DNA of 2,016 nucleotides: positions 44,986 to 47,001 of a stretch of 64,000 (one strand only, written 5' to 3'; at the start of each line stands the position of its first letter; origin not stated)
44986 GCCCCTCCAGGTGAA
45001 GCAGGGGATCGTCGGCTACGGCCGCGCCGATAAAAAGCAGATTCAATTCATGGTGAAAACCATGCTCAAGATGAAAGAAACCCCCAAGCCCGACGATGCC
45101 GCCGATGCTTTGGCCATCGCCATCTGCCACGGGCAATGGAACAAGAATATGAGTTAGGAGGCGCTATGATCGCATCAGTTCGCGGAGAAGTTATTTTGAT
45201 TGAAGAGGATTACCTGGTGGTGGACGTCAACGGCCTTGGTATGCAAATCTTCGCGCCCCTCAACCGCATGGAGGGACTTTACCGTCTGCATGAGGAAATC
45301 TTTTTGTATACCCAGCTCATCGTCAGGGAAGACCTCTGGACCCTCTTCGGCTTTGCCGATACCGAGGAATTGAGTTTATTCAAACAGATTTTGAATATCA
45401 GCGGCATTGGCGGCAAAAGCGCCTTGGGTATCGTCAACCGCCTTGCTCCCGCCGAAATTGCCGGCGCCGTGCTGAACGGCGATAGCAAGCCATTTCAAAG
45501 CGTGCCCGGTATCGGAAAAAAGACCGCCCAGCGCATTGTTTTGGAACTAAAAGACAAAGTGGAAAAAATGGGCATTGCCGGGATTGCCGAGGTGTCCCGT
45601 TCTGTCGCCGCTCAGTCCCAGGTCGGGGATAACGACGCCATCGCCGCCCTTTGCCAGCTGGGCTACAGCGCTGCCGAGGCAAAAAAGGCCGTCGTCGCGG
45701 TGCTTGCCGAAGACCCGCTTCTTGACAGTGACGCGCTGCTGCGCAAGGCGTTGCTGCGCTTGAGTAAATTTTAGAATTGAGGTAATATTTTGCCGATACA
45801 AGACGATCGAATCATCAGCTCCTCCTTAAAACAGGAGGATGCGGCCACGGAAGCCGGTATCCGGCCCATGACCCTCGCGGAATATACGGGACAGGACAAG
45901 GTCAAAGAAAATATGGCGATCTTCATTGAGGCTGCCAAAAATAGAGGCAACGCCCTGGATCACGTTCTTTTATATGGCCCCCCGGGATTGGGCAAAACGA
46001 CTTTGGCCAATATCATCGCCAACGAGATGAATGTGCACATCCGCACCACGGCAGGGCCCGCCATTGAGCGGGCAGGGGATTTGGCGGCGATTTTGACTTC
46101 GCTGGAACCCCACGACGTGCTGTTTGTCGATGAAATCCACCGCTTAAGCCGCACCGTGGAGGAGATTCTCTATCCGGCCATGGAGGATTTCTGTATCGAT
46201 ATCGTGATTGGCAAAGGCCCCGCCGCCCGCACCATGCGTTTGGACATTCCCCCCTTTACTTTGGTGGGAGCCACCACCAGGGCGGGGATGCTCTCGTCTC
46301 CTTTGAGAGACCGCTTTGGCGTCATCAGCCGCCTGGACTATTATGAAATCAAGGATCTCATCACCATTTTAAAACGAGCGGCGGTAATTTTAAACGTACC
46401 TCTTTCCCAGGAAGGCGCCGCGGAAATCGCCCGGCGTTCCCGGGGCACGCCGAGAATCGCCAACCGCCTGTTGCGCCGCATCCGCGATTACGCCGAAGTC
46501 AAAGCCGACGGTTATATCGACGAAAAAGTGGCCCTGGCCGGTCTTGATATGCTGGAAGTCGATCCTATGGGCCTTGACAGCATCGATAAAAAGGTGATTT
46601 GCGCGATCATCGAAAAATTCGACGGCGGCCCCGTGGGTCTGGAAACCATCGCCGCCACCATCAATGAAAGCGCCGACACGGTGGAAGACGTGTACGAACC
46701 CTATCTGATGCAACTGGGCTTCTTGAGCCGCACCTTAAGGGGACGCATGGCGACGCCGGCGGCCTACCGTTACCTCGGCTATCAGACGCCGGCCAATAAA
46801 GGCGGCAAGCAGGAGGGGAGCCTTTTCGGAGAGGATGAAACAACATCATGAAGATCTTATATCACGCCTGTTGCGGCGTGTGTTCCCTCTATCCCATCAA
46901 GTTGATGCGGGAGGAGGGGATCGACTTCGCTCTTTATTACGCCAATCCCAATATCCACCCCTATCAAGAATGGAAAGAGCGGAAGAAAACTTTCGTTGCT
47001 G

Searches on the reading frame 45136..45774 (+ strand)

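Call 26: search_protein_families(library=pfam, proteins=[window:45136-45774:+], max_evalue=0.0001)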
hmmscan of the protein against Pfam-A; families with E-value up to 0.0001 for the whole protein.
window:45136-45774:+ (212 aa): 5 families
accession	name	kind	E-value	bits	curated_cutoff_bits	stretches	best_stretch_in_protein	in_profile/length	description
PF01330.27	RuvA_N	-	1.9e-19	70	23.6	1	11-72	1-61/61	RuvA N terminal domain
PF14520.12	HHH_5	-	1.1e-13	51.9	27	1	82-140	1-57/57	Helix-hairpin-helix domain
PF07499.19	RuvA_C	-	1.2e-09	38.9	24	1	166-209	4-46/47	RuvA, C-terminal domain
PF21176.3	RecR_HhH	-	1e-05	25.7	27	0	120-138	8-26/45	RecR, helix-hairpin-helix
PF00633.29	HHH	-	1e-05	25.6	24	0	121-135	14-28/30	Helix-hairpin-helix motif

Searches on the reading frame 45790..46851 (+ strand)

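Call 26: search_protein_families(library=pfam, proteins=[window:45790-46851:+], max_evalue=0.0001)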
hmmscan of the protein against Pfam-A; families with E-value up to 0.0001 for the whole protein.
window:45790-46851:+ (353 aa): 7 families
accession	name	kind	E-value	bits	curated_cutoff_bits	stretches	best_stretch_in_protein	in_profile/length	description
PF05496.18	RuvB_N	-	6.6e-83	276.6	27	1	24-182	1-159/159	Holliday junction DNA helicase RuvB P-loop domain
PF17864.7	AAA_lid_4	-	6.8e-31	106.3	27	1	185-258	1-74/74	RuvB AAA lid domain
PF05491.19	RuvB_C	-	1.7e-23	82.7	24.7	1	260-329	2-71/72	RuvB C-terminal winged helix domain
PF00004.35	AAA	-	9.3e-21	75.1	21.2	1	59-182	1-129/131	ATPase family associated with various cellular activities (AAA)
PF07728.20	AAA_5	-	7e-08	33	22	1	58-176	1-139/139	AAA domain (dynein-related subfamily)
PF01078.27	Mg_chelatase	-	8.9e-06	25.7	20.3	0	32-77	5-43/207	Magnesium chelatase, subunit ChlI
PF13191.12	AAA_16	-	5.5e-05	24.2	32.6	0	52-91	21-60/167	AAA ATPase domain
